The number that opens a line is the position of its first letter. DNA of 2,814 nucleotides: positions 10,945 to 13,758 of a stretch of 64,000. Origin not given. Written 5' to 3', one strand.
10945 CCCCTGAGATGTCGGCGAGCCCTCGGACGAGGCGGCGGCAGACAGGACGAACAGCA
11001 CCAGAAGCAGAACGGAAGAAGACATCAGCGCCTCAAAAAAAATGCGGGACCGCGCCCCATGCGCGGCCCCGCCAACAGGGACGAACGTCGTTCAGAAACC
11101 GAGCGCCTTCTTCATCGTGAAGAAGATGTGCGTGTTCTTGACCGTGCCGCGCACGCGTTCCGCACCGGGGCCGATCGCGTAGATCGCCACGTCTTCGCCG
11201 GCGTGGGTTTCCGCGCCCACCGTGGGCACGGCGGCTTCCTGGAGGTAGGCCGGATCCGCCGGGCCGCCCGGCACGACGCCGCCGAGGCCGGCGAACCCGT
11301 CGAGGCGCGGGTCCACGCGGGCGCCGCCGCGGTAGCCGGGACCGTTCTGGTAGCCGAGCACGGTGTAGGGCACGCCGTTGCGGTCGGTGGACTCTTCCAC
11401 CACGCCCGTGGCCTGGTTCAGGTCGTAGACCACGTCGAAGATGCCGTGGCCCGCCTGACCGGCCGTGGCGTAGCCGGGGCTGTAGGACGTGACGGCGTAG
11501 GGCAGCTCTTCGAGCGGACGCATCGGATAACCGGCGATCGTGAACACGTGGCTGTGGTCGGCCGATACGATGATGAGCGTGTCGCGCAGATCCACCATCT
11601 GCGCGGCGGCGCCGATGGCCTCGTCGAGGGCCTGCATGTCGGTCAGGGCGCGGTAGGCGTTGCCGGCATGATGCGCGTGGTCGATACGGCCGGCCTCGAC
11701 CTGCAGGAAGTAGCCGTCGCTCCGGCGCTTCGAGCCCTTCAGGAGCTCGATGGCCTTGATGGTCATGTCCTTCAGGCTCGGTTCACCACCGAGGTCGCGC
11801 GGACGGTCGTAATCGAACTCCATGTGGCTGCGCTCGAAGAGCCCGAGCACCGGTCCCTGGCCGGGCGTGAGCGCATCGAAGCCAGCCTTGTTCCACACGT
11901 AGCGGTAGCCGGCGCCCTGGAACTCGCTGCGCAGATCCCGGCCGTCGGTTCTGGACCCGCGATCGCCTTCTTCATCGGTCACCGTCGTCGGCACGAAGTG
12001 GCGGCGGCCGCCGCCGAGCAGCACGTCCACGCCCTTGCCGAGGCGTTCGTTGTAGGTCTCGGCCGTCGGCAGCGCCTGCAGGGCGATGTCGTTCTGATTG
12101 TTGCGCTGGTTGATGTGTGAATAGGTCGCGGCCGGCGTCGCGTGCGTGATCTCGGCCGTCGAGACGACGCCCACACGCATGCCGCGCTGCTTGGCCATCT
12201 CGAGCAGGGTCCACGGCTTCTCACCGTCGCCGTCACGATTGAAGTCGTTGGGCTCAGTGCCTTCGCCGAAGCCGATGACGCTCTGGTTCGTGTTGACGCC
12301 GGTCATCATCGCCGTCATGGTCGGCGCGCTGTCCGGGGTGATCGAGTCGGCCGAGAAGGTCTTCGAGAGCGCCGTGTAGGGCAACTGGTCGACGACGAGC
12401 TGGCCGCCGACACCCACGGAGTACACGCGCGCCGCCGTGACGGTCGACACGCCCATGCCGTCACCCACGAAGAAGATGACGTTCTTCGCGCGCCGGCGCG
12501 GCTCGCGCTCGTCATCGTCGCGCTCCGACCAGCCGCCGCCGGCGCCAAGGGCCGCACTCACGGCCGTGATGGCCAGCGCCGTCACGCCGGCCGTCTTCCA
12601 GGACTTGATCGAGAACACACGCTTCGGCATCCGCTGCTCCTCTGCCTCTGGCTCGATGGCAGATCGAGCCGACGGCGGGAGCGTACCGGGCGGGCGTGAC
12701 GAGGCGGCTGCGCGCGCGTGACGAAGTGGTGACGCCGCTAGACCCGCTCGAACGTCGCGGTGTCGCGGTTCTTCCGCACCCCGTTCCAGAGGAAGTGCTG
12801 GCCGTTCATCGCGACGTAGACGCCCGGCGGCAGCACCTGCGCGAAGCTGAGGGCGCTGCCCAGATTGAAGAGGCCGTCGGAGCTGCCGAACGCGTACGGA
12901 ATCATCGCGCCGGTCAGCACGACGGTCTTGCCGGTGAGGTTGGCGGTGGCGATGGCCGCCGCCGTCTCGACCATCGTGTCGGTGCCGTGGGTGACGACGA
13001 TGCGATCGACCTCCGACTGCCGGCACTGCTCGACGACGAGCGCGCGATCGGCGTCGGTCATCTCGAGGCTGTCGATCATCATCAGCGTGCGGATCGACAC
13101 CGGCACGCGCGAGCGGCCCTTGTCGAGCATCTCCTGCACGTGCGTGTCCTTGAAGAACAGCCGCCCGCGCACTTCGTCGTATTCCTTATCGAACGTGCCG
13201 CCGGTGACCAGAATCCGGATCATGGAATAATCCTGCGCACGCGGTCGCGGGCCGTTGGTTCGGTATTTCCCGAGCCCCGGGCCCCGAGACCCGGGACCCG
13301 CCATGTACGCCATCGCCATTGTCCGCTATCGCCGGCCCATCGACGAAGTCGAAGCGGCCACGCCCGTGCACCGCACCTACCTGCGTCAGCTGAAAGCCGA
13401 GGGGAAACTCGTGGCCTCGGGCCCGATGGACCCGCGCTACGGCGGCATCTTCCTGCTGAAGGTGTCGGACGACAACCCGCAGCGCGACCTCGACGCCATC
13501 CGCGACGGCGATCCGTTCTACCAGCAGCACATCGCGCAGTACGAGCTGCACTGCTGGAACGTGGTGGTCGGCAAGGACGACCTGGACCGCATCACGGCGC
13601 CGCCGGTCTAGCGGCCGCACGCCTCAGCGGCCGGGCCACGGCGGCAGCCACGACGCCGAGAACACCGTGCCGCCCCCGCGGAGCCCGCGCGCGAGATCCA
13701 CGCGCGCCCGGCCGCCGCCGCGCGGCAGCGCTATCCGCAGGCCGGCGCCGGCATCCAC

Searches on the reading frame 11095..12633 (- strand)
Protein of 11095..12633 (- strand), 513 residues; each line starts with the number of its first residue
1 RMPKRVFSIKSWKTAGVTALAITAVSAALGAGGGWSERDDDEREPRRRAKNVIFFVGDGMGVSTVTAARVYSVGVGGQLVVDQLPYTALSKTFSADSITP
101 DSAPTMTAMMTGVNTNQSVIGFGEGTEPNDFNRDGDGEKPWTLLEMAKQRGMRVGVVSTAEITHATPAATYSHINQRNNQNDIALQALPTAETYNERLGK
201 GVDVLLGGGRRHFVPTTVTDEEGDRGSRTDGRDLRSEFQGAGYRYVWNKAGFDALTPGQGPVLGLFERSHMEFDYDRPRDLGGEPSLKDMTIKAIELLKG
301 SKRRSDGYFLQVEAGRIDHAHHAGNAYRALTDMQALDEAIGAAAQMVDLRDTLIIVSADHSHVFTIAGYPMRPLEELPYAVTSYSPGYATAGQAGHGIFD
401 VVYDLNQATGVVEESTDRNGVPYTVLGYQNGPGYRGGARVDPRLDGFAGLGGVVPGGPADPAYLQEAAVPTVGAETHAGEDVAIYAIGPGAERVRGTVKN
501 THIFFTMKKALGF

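Call 58: search_protein_families(library=pfam, proteins=[window:11095-12633:-], max_evalue=0.001)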
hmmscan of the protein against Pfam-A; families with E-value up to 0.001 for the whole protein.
window:11095-12633:- (513 aa): 2 families
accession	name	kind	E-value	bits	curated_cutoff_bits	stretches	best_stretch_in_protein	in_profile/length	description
PF00245.25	Alk_phosphatase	-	3.3e-110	369.4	24.4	1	49-511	1-421/423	Alkaline phosphatase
PF01676.23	Metalloenzyme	-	0.0004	20.4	24.3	0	306-362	148-202/252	Metalloenzyme superfamily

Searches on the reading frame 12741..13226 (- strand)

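Call 58: search_protein_families(library=pfam, proteins=[window:12741-13226:-], max_evalue=0.001)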
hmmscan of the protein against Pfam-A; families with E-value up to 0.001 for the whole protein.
window:12741-13226:- (162 aa): 1 family
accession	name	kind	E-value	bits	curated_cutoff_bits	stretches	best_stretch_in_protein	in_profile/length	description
PF00710.25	Asparaginase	-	2.8e-28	99.2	22.5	1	3-155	2-163/193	Asparaginase, N-terminal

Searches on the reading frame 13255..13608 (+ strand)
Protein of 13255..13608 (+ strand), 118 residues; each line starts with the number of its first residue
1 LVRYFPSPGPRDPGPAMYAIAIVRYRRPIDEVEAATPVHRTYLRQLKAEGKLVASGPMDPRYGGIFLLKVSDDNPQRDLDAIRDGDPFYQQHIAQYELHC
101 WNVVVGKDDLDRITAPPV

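Call 58: search_protein_families(library=pfam, proteins=[window:13255-13608:+], max_evalue=0.001)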
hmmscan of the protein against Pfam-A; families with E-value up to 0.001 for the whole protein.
window:13255-13608:+ (118 aa): 1 family
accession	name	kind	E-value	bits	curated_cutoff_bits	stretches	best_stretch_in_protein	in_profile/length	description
PF03795.20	YCII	-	4e-08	34.1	24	1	21-101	4-94/95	YCII-related domain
